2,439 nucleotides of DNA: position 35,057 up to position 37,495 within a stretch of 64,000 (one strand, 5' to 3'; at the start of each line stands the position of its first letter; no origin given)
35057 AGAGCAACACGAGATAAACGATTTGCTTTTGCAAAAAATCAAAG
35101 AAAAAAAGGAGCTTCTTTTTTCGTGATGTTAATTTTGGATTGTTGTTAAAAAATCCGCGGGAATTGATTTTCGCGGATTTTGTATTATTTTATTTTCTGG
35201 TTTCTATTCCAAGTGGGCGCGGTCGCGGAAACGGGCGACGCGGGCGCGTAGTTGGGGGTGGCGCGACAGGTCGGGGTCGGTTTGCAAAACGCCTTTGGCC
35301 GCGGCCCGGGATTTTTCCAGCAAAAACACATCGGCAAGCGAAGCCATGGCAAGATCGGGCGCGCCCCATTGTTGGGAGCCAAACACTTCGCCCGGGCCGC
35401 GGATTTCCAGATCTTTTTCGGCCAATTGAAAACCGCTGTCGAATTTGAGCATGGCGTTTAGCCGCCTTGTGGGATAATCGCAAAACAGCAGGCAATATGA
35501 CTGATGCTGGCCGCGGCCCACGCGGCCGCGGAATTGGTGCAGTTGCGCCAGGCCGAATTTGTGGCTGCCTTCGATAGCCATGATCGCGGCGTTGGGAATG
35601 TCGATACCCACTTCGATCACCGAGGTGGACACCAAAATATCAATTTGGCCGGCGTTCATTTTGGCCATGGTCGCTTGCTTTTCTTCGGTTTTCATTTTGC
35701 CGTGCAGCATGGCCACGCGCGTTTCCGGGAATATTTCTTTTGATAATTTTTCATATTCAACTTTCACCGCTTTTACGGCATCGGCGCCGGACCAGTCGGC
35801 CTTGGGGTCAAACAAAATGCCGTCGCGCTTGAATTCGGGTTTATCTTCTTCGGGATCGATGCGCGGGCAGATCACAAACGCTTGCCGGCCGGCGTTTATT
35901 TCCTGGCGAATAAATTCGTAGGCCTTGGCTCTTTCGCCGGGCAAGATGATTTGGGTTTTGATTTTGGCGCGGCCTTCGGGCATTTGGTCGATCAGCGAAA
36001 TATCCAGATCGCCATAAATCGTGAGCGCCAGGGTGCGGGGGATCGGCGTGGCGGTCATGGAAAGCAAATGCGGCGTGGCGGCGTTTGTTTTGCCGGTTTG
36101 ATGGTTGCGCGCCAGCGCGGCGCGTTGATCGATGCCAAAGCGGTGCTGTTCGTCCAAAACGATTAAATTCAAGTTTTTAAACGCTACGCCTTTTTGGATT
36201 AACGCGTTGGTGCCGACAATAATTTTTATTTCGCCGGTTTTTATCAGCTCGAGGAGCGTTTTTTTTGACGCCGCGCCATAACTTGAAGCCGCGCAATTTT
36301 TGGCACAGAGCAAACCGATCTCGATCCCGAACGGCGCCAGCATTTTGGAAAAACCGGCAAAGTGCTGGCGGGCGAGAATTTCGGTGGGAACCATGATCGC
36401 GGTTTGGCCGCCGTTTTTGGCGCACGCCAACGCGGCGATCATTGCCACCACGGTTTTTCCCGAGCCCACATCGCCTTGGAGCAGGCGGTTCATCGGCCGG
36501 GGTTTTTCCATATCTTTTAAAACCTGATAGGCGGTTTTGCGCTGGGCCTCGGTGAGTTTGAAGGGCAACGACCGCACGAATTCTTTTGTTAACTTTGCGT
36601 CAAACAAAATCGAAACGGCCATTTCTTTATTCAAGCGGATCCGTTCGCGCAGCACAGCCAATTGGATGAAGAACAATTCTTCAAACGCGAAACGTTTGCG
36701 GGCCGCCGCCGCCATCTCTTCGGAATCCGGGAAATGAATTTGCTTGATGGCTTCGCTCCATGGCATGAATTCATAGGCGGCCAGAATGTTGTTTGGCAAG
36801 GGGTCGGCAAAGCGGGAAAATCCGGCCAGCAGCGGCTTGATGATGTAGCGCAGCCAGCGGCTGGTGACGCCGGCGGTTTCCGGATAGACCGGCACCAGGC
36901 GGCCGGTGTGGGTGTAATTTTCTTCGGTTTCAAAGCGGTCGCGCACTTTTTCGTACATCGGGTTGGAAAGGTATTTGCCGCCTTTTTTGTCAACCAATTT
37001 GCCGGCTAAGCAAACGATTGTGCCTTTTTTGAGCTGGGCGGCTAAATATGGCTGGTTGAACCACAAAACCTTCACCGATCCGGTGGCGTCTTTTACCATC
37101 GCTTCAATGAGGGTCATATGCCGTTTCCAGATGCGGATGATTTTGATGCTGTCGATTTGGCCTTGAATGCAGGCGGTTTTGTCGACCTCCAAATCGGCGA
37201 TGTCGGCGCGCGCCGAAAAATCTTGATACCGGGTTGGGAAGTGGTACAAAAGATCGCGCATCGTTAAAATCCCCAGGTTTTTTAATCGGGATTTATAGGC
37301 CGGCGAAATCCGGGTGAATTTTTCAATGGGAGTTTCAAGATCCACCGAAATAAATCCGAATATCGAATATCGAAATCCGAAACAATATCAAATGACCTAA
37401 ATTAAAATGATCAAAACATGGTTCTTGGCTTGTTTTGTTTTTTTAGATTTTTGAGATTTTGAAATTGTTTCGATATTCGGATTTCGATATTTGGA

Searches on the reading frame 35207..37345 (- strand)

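Call 18: search_protein_families(library=pfam, proteins=[window:35207-37345:-], max_evalue=0.01)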
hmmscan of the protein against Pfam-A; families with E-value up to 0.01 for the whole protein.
window:35207-37345:- (713 aa): 8 families
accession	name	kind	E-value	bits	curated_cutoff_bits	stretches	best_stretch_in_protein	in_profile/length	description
PF00270.35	DEAD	-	5.3e-23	82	26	1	266-439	2-164/167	DEAD/DEAH box helicase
PF00271.37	Helicase_C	-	1.6e-20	73.9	23.5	1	531-611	31-108/110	Helicase conserved C-terminal domain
PF17191.10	RecG_wedge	-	6.9e-20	71.7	23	1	12-170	7-156/162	RecG wedge domain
PF04851.21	ResIII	-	2.8e-11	44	22.5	1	262-434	2-162/164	Type III restriction enzyme, res subunit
PF19833.4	RecG_dom3_C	-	7.5e-09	36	26.8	1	637-695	3-63/87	ATP-dependent DNA helicase RecG, domain 3, C-terminal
PF01336.31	tRNA_anti-codon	-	7.3e-07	29.5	27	1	60-127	3-68/75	OB-fold nucleic acid binding domain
PF22590.2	Cas3-like_C_2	-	6.9e-05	23.5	27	1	524-612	12-104/106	CRISPR-associated nuclease/helicase Cas3, C-terminal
PF07652.20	Flavi_DEAD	-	0.0024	18.3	21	0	383-434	88-136/148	Flavivirus DEAD domain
